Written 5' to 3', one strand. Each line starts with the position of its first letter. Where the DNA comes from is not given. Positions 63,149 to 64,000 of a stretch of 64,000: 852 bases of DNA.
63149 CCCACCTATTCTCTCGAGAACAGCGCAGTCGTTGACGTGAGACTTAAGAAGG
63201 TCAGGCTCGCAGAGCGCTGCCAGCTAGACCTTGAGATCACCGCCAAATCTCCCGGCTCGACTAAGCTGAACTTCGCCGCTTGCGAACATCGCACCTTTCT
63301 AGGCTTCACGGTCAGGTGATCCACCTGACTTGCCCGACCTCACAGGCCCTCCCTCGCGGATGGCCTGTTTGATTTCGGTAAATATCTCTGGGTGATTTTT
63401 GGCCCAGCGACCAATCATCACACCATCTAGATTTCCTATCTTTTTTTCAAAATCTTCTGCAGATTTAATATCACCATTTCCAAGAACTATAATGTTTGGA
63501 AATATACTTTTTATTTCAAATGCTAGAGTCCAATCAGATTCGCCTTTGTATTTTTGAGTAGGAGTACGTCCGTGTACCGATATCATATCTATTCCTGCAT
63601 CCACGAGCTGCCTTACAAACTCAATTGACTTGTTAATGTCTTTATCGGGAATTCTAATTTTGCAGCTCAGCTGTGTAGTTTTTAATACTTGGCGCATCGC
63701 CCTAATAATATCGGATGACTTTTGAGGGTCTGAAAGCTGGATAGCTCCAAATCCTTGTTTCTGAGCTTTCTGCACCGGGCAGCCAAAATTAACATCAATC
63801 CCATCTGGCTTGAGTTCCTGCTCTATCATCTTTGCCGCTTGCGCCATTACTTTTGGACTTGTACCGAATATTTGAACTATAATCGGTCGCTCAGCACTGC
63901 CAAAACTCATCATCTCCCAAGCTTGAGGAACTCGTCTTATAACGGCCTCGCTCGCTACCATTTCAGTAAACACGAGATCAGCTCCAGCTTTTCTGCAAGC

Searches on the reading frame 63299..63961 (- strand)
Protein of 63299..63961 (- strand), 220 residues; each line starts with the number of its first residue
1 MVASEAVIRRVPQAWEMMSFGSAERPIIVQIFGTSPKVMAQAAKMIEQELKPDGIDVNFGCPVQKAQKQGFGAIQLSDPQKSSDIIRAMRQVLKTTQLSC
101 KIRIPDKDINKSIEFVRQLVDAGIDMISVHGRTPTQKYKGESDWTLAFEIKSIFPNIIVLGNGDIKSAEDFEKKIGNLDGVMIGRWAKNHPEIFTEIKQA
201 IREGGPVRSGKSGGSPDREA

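Call 54: search_protein_families(library=pfam, proteins=[window:63299-63961:-], max_evalue=0.000001)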
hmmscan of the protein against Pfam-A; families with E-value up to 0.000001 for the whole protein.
window:63299-63961:- (220 aa): 1 family
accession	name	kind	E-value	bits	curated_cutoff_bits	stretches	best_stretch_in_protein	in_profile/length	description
PF01207.24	Dus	-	1.7e-50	172.4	20.4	1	1-203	30-232/311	Dihydrouridine synthase (Dus)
